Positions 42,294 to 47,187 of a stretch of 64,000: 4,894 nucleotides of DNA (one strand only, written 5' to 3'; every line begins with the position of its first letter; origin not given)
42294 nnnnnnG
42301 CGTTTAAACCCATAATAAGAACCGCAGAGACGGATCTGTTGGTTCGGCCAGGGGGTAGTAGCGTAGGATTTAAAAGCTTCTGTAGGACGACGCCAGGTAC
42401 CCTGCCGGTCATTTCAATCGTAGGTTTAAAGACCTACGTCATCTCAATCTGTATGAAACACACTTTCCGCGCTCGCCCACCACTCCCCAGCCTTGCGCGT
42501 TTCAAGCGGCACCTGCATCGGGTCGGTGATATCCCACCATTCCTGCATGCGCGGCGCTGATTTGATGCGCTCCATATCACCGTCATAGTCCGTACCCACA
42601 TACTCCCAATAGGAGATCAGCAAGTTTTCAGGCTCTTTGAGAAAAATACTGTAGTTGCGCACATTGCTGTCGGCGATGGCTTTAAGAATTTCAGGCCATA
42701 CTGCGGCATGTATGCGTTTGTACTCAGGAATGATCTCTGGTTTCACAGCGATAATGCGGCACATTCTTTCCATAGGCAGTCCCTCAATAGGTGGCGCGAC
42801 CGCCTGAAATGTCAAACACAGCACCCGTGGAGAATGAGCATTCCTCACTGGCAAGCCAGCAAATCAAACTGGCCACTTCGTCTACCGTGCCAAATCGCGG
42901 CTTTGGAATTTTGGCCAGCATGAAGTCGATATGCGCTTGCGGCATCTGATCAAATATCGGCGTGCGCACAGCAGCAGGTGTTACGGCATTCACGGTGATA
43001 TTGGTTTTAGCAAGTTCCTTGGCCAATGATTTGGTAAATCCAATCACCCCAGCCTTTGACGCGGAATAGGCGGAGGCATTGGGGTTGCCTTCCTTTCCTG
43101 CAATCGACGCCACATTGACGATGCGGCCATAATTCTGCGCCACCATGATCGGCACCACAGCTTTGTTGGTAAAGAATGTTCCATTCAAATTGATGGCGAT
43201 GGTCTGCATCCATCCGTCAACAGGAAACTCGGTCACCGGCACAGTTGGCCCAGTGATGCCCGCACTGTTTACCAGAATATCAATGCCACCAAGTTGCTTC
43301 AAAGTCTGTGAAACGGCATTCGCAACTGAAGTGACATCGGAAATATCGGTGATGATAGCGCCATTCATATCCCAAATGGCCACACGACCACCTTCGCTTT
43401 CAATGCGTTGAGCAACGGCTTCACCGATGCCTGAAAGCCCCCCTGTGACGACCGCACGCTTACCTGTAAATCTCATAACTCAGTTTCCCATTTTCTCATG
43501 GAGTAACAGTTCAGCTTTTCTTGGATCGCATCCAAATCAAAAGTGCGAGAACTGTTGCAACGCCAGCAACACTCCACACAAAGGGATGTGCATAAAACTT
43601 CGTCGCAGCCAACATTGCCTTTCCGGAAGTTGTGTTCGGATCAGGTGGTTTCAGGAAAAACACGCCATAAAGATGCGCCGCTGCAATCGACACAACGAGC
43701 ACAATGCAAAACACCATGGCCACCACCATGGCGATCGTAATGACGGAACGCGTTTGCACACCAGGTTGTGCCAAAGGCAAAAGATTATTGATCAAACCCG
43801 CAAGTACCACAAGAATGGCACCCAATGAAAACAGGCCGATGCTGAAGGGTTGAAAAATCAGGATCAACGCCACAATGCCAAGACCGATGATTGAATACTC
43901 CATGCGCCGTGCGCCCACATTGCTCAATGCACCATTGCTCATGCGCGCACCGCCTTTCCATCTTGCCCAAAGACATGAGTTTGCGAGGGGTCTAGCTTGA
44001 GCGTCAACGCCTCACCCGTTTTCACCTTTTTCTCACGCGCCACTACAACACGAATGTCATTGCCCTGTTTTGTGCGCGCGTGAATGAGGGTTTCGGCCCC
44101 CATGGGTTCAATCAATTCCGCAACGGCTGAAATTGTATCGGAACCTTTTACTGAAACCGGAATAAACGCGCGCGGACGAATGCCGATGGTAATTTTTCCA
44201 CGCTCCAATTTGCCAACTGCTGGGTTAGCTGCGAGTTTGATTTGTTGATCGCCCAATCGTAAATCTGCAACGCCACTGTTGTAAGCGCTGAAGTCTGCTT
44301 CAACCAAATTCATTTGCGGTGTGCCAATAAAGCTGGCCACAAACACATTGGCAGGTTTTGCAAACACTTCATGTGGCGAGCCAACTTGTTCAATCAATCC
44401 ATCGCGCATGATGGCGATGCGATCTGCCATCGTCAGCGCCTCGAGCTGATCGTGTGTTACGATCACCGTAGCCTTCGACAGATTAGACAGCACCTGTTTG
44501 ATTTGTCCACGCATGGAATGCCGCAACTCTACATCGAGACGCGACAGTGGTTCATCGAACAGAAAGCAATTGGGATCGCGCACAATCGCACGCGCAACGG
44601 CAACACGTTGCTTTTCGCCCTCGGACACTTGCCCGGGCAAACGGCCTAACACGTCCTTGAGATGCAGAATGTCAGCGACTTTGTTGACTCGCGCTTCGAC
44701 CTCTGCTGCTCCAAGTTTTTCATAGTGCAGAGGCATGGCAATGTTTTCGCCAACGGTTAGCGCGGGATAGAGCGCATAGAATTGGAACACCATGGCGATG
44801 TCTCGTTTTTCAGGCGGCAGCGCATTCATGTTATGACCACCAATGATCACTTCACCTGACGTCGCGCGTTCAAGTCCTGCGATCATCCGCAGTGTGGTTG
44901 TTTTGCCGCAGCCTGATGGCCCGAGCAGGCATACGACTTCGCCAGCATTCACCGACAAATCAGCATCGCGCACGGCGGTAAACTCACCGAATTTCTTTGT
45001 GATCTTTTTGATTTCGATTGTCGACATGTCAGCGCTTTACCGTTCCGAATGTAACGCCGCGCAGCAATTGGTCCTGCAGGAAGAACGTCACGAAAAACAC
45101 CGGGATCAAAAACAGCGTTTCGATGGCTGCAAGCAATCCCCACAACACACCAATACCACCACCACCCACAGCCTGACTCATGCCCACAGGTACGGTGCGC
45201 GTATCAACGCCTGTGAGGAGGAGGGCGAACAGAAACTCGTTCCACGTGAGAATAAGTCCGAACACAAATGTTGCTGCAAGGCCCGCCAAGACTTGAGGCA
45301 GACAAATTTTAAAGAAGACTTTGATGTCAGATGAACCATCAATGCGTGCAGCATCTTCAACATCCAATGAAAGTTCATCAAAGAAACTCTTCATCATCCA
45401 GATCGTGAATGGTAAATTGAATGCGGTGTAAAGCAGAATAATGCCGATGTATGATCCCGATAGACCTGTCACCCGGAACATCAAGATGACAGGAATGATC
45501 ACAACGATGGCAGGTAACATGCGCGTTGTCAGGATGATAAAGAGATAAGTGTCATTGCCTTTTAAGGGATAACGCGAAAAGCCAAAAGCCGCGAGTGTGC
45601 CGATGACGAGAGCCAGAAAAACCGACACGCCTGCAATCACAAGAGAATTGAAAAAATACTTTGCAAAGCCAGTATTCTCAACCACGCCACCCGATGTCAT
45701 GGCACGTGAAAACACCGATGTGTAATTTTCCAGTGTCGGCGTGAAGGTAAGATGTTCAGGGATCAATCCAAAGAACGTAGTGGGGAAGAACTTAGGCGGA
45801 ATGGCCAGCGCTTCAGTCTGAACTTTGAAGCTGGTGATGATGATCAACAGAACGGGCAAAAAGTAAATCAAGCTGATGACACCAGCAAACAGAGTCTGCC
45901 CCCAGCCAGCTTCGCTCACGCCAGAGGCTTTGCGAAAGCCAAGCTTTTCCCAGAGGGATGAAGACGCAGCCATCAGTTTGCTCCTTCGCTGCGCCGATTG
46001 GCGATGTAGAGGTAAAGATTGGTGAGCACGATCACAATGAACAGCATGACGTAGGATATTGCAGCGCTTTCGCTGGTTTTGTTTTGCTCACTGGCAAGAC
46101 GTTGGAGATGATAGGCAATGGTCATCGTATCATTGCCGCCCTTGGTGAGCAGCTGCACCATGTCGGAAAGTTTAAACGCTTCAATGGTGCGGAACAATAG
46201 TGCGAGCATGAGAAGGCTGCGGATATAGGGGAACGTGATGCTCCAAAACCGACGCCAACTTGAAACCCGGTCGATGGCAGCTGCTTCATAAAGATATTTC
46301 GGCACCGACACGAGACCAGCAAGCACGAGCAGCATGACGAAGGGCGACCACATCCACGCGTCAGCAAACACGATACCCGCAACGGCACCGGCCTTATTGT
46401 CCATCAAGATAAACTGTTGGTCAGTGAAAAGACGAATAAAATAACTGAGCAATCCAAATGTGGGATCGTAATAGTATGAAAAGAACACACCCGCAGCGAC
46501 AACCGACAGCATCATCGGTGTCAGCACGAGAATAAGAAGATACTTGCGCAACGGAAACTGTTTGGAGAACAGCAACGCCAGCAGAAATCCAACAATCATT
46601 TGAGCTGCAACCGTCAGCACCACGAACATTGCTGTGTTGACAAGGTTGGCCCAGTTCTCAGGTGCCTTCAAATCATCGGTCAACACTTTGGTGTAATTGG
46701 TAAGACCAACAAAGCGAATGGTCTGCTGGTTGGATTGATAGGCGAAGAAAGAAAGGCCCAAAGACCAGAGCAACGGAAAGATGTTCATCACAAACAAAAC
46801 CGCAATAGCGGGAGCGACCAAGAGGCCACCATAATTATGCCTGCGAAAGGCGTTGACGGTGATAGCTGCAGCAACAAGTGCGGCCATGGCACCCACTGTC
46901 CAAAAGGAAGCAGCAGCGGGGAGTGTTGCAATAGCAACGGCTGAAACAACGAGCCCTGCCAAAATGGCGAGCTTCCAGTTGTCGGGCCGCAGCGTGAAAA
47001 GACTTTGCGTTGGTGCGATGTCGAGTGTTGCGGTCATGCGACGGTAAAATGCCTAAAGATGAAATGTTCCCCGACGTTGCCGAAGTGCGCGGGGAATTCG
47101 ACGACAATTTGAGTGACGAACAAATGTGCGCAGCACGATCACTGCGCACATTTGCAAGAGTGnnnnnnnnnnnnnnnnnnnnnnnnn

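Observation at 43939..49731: CUT1 importer with two ATPases whose defects are complementary, giving one consensus and one degenerate ATP site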

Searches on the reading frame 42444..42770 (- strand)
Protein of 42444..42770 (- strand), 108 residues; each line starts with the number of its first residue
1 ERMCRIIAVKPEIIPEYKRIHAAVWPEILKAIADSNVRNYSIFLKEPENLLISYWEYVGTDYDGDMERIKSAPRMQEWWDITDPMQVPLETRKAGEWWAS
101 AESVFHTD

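Call 68: search_protein_families(library=ncbifam, proteins=[window:42444-42770:-], max_evalue=0.00001)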
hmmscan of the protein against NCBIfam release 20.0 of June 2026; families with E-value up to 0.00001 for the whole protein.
window:42444-42770:- (108 aa): 1 family
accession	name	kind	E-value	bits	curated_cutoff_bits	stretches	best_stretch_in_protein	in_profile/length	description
TIGR02625.1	YiiL_rotase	equivalog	5.9e-12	45.8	99.6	1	2-85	1-81/102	L-rhamnose mutarotase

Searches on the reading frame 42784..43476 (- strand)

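Call 68: search_protein_families(library=ncbifam, proteins=[window:42784-43476:-], max_evalue=0.00001)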
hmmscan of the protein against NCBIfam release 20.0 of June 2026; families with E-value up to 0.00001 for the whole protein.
window:42784-43476:- (230 aa): 214 families (the best 25 are shown)
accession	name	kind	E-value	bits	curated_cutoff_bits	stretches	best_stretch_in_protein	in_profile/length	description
NF004198.0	PRK05653.1-3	equivalog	5.9e-64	215.9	296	1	3-227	5-246/248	3-oxoacyl-ACP reductase FabG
NF009466.0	PRK12826.1-2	subfamily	1.3e-63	214.8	222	1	6-228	4-245/248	3-oxoacyl-ACP reductase FabG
TIGR01830.1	3oxo_ACP_reduc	equivalog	1.8e-58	198.1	297.75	1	8-226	1-237/239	3-oxoacyl-[acyl-carrier-protein] reductase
NF005559.1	PRK07231.1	subfamily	2.2e-55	187.8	215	1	2-228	1-248/249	glucose 1-dehydrogenase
TIGR01963.1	PHB_DH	subfamily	8.1e-53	179.3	307.05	1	41-226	55-251/255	3-hydroxybutyrate dehydrogenase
TIGR01829.1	AcAcCoA_reduct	subfamily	2e-52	178.2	302.1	1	42-227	56-240/242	acetoacetyl-CoA reductase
NF009464.0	PRK12824.1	subfamily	4.8e-52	177.1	269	1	6-227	3-242/245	3-oxoacyl-ACP reductase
NF053701.1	CsHdxCHCADhChcB2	equivalog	1.3e-51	175.5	350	1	41-227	56-242/245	cis-4-hydroxycyclohexanecarboxylate dehydrogenase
NF009093.0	PRK12429.1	subfamily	1.3e-51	175.4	258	1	42-226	60-255/259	3-hydroxybutyrate dehydrogenase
NF005309.0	PRK06841.1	subfamily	5.9e-50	170.1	286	1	2-226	12-251/255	GolD/DthD family dehydrogenase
NF004199.0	PRK05653.1-4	equivalog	1.7e-48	165.3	301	1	41-226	60-244/247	3-oxoacyl-ACP reductase FabG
NF004197.0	PRK05653.1-1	equivalog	6.2e-48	163.6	332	1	42-227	62-246/249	3-oxoacyl-ACP reductase FabG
NF005067.0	PRK06484.1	equivalog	6.4e-48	163.6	713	1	40-230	59-254/524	short chain dehydrogenase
NF004791.0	PRK06138.1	equivalog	3.9e-47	160.7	312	2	41-227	58-249/252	SDR family oxidoreductase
NF009384.0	PRK12743.1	equivalog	4.7e-47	160.4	264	1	8-226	9-246/258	SDR family oxidoreductase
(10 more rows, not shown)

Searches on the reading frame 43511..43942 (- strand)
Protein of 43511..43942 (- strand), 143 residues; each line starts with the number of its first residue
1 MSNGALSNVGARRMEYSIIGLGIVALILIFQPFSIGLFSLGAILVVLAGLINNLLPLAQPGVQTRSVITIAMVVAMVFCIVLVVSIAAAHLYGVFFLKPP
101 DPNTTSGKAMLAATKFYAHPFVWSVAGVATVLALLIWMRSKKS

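Call 3: search_protein_families(library=ncbifam, proteins=[window:43511-43942:-])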
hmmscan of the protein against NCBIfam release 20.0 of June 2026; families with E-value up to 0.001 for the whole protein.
window:43511-43942:- (143 aa): 0 families

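Call 4: search_protein_families(library=pfam, proteins=[window:43511-43942:-])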
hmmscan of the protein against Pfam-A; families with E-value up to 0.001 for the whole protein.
window:43511-43942:- (143 aa): 0 families

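Call 6: search_protein_families(library=pfam, proteins=[window:43511-43942:-], max_evalue=10)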
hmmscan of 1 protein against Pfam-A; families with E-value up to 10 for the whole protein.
window:43511-43942:- (143 aa): 2 families
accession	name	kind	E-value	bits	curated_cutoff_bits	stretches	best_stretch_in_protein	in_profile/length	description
PF03208.24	PRA1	-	0.011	15.7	30.1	1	8-85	34-112/143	PRA1 family protein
PF09843.14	DUF2070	-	2.1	7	30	1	14-100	14-97/561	Predicted membrane protein (DUF2070)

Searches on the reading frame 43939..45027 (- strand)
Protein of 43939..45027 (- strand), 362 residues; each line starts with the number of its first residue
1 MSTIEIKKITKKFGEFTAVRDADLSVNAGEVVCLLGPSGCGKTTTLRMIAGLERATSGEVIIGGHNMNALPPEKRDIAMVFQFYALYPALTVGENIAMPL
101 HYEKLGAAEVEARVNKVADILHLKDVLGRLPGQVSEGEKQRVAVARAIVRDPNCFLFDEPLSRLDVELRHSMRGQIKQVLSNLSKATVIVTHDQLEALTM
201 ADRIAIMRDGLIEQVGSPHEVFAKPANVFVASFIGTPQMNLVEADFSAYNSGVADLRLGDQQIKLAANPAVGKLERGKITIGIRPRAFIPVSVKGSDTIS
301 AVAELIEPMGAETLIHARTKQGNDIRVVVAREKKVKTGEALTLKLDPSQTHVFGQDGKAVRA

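Call 3: search_protein_families(library=ncbifam, proteins=[window:43939-45027:-])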
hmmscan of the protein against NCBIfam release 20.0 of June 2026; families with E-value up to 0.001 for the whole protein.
window:43939-45027:- (362 aa): 185 families (the best 25 are shown)
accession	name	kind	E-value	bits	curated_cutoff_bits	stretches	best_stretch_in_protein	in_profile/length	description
NF008653.0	PRK11650.1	subfamily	1.3e-115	386.3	432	1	1-358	1-352/357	sn-glycerol-3-phosphate ABC transporter ATP-binding protein UgpC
NF008233.0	PRK11000.1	equivalog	7.4e-99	331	568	1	1-361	1-361/369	maltose/maltodextrin ABC transporter ATP-binding protein MalK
TIGR03265.1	PhnT2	equivalog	4.4e-95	318.9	457.7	1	3-353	4-352/353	putative 2-aminoethylphosphonate ABC transporter ATP-binding protein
NF006987.0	PRK09452.1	equivalog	7.8e-86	288.1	482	1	3-272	17-285/378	spermidine/putrescine ABC transporter ATP-binding protein PotA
NF040933.2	ABC_arch_GlcV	equivalog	4.4e-84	282.4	450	1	3-353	2-357/357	glucose ABC transporter ATP-binding protein GlcV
NF043075.1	MMSYN1_0197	equivalog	5.9e-79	265.5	550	1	3-353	2-339/341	spermidine/putrescine ABC transporter ATP-binding protein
TIGR01187.1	potA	subfamily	2.1e-78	263.7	355.6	1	34-324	1-291/325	polyamine ABC transporter ATP-binding protein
NF008513.0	PRK11432.1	equivalog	5.5e-78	262.3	496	1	4-347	7-341/351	ferric ABC transporter ATP-binding protein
NF040840.2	tungstate_WtpC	equivalog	2.4e-75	254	440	1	4-333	2-323/347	tungstate ABC transporter ATP-binding protein WtpC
TIGR00968.1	3a0106s01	subfamily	1.4e-74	250.6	342.75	1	4-236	1-233/237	sulfate ABC transporter ATP-binding protein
TIGR03258.1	PhnT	equivalog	1.1e-73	248.3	499.15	1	2-348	7-352/359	2-aminoethylphosphonate ABC transport system ATP-binding subunit PhnT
NF008621.0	PRK11607.1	equivalog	3.8e-71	239.9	613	1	4-338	20-355/377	putrescine ABC transporter ATP-binding subunit PotG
NF008105.0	PRK10851.1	equivalog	5.9e-66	222.6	502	1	3-300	2-291/362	sulfate/thiosulfate ABC transporter ATP-binding protein CysA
TIGR01186.1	proV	subfamily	6e-57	193.4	326.6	1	11-239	1-235/363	betaine/proline/choline family ABC transporter ATP-binding protein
TIGR01277.1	thiQ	equivalog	2.5e-49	167.8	245.05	1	22-216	17-211/213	thiamine ABC transporter ATP-binding protein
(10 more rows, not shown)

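Call 4: search_protein_families(library=pfam, proteins=[window:43939-45027:-])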
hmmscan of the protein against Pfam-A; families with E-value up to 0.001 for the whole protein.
window:43939-45027:- (362 aa): 5 families
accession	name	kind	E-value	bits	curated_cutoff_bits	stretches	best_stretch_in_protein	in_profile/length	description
PF00005.33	ABC_tran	-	4e-32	112.1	25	1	20-161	2-136/137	ABC transporter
PF08402.16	TOBE_2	-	2.8e-08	34.2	21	1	282-353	2-76/76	TOBE domain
PF17912.7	OB_MalK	-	1.1e-06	29.8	27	1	235-285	1-50/53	MalK OB fold domain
PF13304.12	AAA_21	-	7.5e-05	23.4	27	0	117-194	221-300/304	AAA domain, putative AbiEii toxin, Type IV TA system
PF13191.12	AAA_16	-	0.00064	20.7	32.6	0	25-202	18-148/167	AAA ATPase domain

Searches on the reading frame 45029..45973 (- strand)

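Call 3: search_protein_families(library=ncbifam, proteins=[window:45029-45973:-])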
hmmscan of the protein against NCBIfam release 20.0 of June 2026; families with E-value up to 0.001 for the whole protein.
window:45029-45973:- (314 aa): 22 families
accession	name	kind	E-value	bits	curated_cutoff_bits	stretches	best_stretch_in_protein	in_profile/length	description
NF040932.1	ABC_arch_GlcU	equivalog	6.8e-29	101.3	340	1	27-307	6-264/272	glucose ABC transporter permease GlcU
NF008231.0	PRK10998.1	equivalog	4.8e-23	82.1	261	1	69-313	48-295/296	maltose ABC transporter permease MalG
NF008210.0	PRK10973.1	equivalog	1e-22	81.1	297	1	78-307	52-276/281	sn-glycerol-3-phosphate ABC transporter permease UgpE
NF007047.0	PRK09500.1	equivalog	9.4e-18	64.7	326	1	98-269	51-222/257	spermidine/putrescine ABC transporter permease PotC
NF040839.1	tungstate_WtpB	equivalog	3.7e-10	39.9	340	1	103-245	42-191/251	tungstate ABC transporter permease WtpB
TIGR01581.1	Mo_ABC_porter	hypoth_equivalog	1.5e-09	37.7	210.3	1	108-272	24-203/225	ABC transporter permease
NF043073.1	MMSYN1_0195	equivalog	1.7e-09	36.4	1250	1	97-247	49-199/1021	spermidine/putrescine ABC transporter permease/substrate-binding protein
NF011624.0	PRK15050.1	equivalog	4.1e-09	36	247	1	174-264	160-250/297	2-aminoethylphosphonate ABC transporter permease subunit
TIGR02141.1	modB_ABC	equivalog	5.8e-09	35.9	182.6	1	110-271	3-179/208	molybdate ABC transporter permease subunit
NF007889.0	PRK10592.1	equivalog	8.8e-09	35.3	476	1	108-297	66-258/281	putrescine ABC transporter permease PotI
TIGR00969.1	3a0106s02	subfamily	8.3e-08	32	240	1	110-247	66-215/272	sulfate ABC transporter permease subunit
TIGR03226.1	PhnU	equivalog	3e-06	26.9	283.45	1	176-265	180-269/311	2-aminoethylphosphonate ABC transporter permease subunit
TIGR02139.1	permease_CysT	equivalog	3.8e-06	26.7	246.1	1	109-237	54-194/265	sulfate ABC transporter permease subunit CysT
TIGR02140.1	permease_CysW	equivalog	5.3e-06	26.1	329.1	1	71-243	19-193/261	sulfate ABC transporter permease subunit CysW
TIGR03262.1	PhnU2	equivalog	5.8e-06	25.2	593.25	1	95-249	44-207/546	putative 2-aminoethylphosphonate ABC transporter permease subunit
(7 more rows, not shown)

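Call 4: search_protein_families(library=pfam, proteins=[window:45029-45973:-])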
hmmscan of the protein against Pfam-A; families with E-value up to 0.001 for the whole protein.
window:45029-45973:- (314 aa): 1 family
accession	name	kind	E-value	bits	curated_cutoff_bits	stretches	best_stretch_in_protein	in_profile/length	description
PF00528.27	BPD_transp_1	-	2.8e-17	63.5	26.4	1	122-307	2-182/184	Binding-protein-dependent transport system inner membrane component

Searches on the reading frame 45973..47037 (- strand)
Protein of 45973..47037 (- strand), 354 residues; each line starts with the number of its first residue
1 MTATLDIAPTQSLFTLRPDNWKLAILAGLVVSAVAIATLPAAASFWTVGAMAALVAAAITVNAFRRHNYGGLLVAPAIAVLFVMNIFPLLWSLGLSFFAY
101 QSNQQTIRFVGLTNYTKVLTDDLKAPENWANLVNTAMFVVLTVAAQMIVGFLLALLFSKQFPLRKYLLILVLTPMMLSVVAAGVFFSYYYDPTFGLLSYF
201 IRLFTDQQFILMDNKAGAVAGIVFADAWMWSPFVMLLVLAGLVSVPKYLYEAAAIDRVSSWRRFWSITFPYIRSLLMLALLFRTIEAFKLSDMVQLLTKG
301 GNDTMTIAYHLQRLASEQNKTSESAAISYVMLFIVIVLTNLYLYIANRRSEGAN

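Call 3: search_protein_families(library=ncbifam, proteins=[window:45973-47037:-])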
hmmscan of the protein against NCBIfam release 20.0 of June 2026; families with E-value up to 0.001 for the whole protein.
window:45973-47037:- (354 aa): 11 families
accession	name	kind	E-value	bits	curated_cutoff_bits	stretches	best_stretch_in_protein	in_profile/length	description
NF007852.0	PRK10561.1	equivalog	1.1e-23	84.6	335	1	63-343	7-285/295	sn-glycerol-3-phosphate ABC transporter permease UgpA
NF008232.0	PRK10999.1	equivalog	5.8e-17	61.6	392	1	109-306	264-462/520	maltose ABC transporter permease MalF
NF040931.1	ABC_arch_GlcT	equivalog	1.3e-13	51.2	360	1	74-339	2-264/278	glucose ABC transporter permease GlcT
TIGR02140.1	permease_CysW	equivalog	6e-11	42.3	329.1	1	116-339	33-250/261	sulfate ABC transporter permease subunit CysW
TIGR03262.1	PhnU2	equivalog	7.3e-11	41.4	593.25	1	77-350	10-261/546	putative 2-aminoethylphosphonate ABC transporter permease subunit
NF008620.0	PRK11602.1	equivalog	8.8e-11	41.5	442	1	117-338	51-266/291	sulfate/thiosulfate ABC transporter permease CysW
NF011624.0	PRK15050.1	equivalog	1.6e-08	34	247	1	59-353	13-293/297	2-aminoethylphosphonate ABC transporter permease subunit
TIGR00969.1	3a0106s02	subfamily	3.3e-06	26.8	240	1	125-338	56-262/272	sulfate ABC transporter permease subunit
TIGR02141.1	modB_ABC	equivalog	5.1e-06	26.3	182.6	1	140-341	8-204/208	molybdate ABC transporter permease subunit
NF040932.1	ABC_arch_GlcU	equivalog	2e-05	24.4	340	1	123-338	53-256/272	glucose ABC transporter permease GlcU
NF043074.1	MMSYN1_0196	equivalog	0.00021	20.7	350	0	73-348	13-265/277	spermidine/putrescine ABC transporter permease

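Call 4: search_protein_families(library=pfam, proteins=[window:45973-47037:-])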
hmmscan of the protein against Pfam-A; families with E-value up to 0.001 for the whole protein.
window:45973-47037:- (354 aa): 1 family
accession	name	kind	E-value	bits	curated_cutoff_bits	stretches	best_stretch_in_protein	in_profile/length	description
PF00528.27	BPD_transp_1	-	2.7e-17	63.5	26.4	1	147-343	2-176/184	Binding-protein-dependent transport system inner membrane component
